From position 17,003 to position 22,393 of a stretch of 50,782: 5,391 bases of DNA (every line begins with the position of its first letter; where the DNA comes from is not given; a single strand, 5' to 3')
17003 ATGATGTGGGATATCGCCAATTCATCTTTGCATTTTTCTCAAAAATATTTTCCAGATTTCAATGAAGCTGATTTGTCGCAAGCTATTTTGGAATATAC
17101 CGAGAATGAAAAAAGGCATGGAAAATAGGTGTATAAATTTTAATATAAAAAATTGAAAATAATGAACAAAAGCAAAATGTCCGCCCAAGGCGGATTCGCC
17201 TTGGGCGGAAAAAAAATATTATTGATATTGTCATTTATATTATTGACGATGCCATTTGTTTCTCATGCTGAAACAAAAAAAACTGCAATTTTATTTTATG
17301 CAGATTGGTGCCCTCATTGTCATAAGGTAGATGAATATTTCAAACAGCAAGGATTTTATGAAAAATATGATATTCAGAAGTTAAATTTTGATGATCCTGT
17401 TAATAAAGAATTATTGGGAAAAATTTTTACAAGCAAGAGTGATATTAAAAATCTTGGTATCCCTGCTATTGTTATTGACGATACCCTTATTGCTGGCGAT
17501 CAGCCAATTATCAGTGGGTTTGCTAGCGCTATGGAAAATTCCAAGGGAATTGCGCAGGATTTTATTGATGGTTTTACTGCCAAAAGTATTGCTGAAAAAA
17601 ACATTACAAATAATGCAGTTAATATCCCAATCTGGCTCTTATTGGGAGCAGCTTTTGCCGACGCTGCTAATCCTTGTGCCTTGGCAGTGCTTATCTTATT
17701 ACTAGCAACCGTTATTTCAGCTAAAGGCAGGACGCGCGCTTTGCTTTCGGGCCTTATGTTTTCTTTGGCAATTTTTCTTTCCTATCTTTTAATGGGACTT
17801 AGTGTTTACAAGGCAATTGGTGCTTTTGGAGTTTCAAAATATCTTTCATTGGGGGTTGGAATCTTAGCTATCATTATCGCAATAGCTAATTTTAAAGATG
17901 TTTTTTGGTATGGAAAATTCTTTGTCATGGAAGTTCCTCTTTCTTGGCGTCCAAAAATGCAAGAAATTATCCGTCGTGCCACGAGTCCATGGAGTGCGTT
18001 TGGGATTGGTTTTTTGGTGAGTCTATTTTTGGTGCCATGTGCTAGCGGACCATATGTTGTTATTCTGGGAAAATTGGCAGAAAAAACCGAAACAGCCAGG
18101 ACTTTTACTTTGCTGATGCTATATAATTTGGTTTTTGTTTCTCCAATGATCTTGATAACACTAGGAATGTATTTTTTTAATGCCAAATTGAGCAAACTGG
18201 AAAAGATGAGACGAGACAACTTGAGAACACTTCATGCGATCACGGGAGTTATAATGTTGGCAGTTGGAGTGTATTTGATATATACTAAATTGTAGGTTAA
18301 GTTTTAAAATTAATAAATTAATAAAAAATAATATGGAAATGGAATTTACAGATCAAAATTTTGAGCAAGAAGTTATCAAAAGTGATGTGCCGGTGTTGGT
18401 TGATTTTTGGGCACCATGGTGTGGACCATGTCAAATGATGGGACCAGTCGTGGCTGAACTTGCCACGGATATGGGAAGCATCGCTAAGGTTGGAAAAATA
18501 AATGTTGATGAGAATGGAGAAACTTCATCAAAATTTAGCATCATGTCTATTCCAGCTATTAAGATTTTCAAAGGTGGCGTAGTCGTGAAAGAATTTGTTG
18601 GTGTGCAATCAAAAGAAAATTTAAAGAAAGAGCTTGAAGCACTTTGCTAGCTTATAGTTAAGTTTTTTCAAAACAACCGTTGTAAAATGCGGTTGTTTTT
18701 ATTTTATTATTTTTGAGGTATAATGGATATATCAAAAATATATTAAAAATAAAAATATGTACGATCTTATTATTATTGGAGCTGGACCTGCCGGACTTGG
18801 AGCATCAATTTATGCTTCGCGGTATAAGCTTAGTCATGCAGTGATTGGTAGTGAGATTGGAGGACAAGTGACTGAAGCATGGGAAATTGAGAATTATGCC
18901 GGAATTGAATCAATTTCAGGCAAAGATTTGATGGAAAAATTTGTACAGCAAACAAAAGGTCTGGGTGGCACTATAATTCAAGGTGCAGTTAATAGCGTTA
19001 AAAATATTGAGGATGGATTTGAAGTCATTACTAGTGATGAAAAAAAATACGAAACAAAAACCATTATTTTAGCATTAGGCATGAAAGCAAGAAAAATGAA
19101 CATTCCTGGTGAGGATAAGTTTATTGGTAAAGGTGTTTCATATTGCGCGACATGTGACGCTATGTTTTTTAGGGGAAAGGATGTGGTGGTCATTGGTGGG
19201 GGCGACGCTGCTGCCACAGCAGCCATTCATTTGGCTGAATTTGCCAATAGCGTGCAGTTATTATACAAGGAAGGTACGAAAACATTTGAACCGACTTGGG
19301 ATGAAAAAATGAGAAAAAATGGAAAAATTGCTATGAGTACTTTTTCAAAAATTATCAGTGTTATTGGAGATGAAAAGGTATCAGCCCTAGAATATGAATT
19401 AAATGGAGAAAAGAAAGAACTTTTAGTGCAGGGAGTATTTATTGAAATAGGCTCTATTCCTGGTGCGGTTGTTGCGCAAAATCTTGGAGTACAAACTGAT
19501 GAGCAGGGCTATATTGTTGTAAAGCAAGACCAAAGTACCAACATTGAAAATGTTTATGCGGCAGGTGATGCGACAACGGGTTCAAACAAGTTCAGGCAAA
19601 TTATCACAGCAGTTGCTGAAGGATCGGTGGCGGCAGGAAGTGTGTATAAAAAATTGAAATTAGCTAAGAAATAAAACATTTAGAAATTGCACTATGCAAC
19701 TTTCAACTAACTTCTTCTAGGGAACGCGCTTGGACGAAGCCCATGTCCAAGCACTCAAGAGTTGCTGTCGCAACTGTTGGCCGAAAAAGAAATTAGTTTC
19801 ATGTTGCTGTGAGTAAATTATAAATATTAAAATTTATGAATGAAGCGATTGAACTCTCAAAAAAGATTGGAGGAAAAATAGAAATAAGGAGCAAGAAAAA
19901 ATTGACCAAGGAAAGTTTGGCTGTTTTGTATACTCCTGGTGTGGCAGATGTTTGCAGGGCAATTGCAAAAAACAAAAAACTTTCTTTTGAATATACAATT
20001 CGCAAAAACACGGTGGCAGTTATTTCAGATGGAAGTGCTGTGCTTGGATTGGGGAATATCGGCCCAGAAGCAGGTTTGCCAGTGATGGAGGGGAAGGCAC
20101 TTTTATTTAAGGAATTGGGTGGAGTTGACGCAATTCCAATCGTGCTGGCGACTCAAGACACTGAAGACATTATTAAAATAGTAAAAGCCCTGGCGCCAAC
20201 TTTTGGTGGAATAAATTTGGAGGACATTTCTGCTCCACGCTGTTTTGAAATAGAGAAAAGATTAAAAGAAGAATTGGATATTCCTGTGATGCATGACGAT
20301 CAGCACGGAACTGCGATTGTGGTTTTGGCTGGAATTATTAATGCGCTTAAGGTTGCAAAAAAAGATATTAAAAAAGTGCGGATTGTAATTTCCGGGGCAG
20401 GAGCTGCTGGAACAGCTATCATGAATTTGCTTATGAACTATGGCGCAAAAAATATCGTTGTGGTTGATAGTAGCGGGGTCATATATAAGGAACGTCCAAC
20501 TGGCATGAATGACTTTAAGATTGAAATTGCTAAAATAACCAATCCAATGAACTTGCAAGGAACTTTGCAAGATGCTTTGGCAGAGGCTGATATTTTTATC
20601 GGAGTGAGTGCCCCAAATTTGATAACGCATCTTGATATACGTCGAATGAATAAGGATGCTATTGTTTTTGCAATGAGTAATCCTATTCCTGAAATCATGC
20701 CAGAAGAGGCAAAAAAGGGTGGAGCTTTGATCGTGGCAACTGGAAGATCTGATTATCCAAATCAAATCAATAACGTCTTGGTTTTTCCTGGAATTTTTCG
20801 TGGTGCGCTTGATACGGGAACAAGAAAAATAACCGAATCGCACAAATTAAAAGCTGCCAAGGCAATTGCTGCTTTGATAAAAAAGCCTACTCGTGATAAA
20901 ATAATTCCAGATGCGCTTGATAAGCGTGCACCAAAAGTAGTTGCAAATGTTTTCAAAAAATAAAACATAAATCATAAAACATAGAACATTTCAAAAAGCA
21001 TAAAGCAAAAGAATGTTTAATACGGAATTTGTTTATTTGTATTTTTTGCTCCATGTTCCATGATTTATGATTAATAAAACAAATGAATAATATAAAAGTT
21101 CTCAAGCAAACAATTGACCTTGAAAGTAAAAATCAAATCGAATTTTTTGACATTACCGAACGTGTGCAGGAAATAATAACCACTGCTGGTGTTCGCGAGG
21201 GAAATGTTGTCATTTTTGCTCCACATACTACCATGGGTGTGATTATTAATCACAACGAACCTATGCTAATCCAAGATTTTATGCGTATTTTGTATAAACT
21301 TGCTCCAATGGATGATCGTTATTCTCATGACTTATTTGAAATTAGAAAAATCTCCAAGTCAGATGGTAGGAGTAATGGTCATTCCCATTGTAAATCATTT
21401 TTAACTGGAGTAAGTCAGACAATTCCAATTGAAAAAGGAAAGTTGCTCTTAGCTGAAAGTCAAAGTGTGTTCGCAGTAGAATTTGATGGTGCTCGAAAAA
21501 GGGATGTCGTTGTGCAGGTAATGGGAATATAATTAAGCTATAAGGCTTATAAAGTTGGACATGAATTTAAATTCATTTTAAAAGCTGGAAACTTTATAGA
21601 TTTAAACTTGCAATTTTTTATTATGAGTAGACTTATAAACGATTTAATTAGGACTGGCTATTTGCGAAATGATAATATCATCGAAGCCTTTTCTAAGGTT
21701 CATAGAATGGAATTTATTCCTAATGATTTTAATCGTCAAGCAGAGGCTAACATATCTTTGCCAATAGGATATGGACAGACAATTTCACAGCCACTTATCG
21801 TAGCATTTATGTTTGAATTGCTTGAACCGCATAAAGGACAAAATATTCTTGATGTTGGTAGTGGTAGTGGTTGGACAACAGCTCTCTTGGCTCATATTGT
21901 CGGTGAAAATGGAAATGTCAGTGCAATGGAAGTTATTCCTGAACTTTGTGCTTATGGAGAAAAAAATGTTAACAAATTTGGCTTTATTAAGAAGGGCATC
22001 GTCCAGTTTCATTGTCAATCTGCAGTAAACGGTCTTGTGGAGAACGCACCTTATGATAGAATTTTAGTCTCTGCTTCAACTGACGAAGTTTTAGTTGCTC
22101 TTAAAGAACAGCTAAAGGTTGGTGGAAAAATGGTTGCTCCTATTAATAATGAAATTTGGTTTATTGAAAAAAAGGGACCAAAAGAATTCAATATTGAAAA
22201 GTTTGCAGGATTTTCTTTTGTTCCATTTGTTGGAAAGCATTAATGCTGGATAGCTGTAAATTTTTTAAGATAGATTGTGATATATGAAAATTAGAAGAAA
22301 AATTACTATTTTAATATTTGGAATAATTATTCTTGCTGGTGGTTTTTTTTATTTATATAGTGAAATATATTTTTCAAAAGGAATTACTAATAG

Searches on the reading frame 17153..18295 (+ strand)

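Call 91: search_protein_families(library=pfam, proteins=[window:17153-18295:+], max_evalue=0.0001)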
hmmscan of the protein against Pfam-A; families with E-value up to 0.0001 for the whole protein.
window:17153-18295:+ (380 aa): 1 family
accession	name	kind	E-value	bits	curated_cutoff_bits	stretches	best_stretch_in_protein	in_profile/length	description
PF11139.14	SfLAP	-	4.9e-11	42.9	35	1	163-377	1-209/213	Sap, sulfolipid-1-addressing protein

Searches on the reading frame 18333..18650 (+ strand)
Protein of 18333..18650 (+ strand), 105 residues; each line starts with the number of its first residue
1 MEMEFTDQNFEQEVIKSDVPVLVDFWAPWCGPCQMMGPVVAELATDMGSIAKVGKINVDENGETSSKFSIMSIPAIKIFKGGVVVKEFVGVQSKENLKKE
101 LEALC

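Call 91: search_protein_families(library=pfam, proteins=[window:18333-18650:+], max_evalue=0.0001)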
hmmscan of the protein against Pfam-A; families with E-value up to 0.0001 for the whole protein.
window:18333-18650:+ (105 aa): 2 families
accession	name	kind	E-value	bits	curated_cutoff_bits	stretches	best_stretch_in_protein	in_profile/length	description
PF00085.26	Thioredoxin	-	2.3e-30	105.1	23.5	1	4-102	4-102/103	Thioredoxin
PF13098.12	Thioredoxin_2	-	3.1e-06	27.9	27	1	18-101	5-104/104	Thioredoxin-like domain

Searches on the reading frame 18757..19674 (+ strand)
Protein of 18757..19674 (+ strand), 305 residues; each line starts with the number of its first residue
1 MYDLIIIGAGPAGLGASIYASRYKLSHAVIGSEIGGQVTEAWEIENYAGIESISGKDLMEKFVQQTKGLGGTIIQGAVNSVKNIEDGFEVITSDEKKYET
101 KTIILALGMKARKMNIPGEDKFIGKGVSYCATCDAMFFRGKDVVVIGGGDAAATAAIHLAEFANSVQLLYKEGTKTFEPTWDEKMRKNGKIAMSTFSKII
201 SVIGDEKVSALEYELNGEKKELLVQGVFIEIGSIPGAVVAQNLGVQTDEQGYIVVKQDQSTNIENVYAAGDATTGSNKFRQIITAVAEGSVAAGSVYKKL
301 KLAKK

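Call 91: search_protein_families(library=pfam, proteins=[window:18757-19674:+], max_evalue=0.0001)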
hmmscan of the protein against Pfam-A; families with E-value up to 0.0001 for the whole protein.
window:18757-19674:+ (305 aa): 9 families
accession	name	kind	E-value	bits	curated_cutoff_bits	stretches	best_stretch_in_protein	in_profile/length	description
PF07992.20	Pyr_redox_2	-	5.5e-41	141.3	26.1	1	2-289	1-291/291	Pyridine nucleotide-disulphide oxidoreductase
PF13738.12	Pyr_redox_3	-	2.1e-25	90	30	1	77-270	103-305/305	Pyridine nucleotide-disulphide oxidoreductase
PF00890.30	FAD_binding_2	-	1.8e-10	41.1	20.4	0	142-174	1-33/414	FAD binding domain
PF03486.20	HI0933_like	-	1.4e-07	31.6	50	0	3-30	2-29/244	HI0933-like protein Rossmann domain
PF01266.30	DAO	-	7.5e-07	29.4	27.9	0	142-172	1-31/353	FAD dependent oxidoreductase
PF00070.33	Pyr_redox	-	1.8e-06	28.8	22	1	143-213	2-79/82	Pyridine nucleotide-disulphide oxidoreductase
PF12831.13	FAD_oxidored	-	1.8e-06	28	27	0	3-71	1-73/416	FAD dependent oxidoreductase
PF01134.28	GIDA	-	2.3e-05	24.1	22.1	0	142-174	1-33/391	Glucose inhibited division protein A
PF13454.12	NAD_binding_9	-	4.4e-05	24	21.8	0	57-109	101-154/155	FAD-NAD(P)-binding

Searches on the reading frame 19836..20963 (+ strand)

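Call 91: search_protein_families(library=pfam, proteins=[window:19836-20963:+], max_evalue=0.0001)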
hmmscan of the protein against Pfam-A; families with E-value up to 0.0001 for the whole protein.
window:19836-20963:+ (375 aa): 4 families
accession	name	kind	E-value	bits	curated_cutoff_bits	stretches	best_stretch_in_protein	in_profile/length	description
PF00390.24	malic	-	2.5e-30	106.1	23.1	1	18-144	7-182/182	Malic enzyme, N-terminal domain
PF03949.21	Malic_M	-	4.7e-25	88.8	23.5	1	158-359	3-238/258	Malic enzyme, NAD binding domain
PF00208.27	ELFV_dehydrog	-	2e-08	34.7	23.4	1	158-224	9-74/241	Glutamate/Leucine/Phenylalanine/Valine dehydrogenase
PF00899.27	ThiF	-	9.8e-06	25.3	28.1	1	175-212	15-52/238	ThiF family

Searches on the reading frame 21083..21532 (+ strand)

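Call 92: search_protein_families(library=pfam, proteins=[window:21083-21532:+], max_evalue=0.0001)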
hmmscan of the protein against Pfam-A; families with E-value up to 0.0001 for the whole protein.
window:21083-21532:+ (149 aa): 1 family
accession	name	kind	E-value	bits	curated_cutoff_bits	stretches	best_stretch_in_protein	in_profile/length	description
PF01894.22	UPF0047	-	1.7e-34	118.9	27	1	23-146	1-117/117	Uncharacterised protein family UPF0047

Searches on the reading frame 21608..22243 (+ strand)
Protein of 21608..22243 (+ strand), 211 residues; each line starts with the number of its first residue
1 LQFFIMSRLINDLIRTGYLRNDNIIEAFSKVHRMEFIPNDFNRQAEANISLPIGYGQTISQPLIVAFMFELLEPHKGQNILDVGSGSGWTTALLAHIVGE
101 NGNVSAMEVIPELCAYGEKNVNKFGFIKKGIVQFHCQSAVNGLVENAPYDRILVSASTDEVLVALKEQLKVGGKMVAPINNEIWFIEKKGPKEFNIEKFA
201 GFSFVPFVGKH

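Call 92: search_protein_families(library=pfam, proteins=[window:21608-22243:+], max_evalue=0.0001)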
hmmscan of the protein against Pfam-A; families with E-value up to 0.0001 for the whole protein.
window:21608-22243:+ (211 aa): 5 families
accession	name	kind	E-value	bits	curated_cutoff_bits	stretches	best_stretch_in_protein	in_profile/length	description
PF01135.25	PCMT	-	1e-50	172.9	20.3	1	7-210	4-208/210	Protein-L-isoaspartate(D-aspartate) O-methyltransferase (PCMT)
PF13847.12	Methyltransf_31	-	9.8e-07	29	27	1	75-177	2-109/145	Methyltransferase domain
PF01209.24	Ubie_methyltran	-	1.4e-06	28.3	20.1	1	67-176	38-150/233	ubiE/COQ5 methyltransferase family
PF13649.12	Methyltransf_25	-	3.5e-06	28.1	27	1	80-157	1-73/97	Methyltransferase domain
PF01189.24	Methyltr_RsmB-F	-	5.2e-06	26.7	27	1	71-157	3-88/199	16S rRNA methyltransferase RsmB/F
